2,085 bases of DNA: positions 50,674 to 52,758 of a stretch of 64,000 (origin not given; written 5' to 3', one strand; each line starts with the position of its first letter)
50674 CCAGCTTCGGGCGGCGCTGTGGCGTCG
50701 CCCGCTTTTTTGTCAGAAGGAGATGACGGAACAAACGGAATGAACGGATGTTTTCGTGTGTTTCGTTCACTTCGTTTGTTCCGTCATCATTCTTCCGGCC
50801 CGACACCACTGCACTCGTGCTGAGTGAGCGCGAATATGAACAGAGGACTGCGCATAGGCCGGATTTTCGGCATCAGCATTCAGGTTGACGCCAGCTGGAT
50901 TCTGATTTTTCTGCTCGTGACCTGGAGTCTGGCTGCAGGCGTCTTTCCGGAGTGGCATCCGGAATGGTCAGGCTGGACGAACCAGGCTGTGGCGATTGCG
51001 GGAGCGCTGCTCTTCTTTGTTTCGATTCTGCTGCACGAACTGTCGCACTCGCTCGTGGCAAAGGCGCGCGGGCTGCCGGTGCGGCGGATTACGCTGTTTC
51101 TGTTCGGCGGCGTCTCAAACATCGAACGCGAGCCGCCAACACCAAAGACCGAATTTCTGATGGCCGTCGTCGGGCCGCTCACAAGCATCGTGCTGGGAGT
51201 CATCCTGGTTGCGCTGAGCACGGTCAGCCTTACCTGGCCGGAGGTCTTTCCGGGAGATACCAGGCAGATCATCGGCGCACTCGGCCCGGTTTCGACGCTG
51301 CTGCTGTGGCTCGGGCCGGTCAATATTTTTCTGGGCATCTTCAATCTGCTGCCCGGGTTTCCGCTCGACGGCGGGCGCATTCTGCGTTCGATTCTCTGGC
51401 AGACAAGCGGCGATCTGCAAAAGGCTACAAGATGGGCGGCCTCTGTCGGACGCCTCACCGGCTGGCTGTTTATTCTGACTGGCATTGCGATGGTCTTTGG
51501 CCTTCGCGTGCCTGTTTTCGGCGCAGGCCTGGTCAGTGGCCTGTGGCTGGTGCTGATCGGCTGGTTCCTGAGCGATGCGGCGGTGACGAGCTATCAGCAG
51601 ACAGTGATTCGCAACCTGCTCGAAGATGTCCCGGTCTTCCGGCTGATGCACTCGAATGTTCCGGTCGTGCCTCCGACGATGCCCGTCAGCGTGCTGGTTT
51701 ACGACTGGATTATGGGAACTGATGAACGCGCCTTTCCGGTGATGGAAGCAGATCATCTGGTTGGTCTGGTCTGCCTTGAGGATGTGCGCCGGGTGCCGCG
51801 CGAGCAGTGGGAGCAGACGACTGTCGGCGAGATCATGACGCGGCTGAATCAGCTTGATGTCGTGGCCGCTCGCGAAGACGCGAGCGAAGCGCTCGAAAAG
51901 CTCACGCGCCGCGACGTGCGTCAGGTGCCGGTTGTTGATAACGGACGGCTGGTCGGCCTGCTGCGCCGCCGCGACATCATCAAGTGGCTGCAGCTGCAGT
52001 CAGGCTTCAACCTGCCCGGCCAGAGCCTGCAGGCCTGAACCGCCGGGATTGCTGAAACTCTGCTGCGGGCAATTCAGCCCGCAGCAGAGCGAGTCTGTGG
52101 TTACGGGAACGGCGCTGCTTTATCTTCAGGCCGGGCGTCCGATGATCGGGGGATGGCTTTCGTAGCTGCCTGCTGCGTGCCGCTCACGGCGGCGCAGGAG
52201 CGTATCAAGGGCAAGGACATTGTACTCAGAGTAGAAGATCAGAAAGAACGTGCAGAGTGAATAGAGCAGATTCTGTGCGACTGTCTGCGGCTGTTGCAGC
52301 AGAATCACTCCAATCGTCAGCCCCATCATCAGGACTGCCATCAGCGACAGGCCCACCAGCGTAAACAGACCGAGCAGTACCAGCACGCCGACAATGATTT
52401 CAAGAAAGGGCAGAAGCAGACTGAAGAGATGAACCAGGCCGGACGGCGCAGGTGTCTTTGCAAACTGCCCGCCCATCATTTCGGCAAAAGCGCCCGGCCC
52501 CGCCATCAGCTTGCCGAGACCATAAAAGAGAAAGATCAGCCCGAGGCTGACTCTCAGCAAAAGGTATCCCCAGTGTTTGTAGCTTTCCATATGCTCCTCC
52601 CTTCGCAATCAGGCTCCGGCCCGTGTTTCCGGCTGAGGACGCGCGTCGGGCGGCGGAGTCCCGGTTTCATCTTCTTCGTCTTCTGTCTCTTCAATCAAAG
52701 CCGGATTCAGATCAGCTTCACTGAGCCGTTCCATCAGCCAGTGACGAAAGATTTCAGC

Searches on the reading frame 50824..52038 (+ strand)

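Call 14: search_protein_families(library=pfam, proteins=[window:50824-52038:+], max_evalue=0.001)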
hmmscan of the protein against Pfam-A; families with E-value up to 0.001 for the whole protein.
window:50824-52038:+ (404 aa): 3 families
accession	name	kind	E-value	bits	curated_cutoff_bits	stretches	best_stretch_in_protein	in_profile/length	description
PF02163.28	Peptidase_M50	-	1.6e-24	87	27.2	1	60-212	2-217/221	Peptidase family M50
PF00571.33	CBS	-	2.2e-18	66.8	24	2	334-389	1-55/57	CBS domain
PF13398.12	Peptidase_M50B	-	1e-05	25.7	26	1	65-133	22-90/201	Peptidase M50B-like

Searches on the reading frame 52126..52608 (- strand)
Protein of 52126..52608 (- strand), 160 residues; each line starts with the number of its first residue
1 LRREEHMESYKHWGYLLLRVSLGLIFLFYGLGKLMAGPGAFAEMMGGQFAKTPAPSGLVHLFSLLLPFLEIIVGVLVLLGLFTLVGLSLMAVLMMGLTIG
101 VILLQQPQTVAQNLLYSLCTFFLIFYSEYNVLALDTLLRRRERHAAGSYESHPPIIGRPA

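Call 14: search_protein_families(library=pfam, proteins=[window:52126-52608:-], max_evalue=0.001)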
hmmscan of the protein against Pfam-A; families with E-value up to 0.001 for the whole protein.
window:52126-52608:- (160 aa): 2 families
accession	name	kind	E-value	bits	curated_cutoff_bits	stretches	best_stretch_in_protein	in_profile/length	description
PF07291.16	MauE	-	3.1e-10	40.9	27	1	12-104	2-90/128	Methylamine utilisation protein MauE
PF07681.17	DoxX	-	1.6e-07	32.3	23.6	1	15-99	2-81/85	DoxX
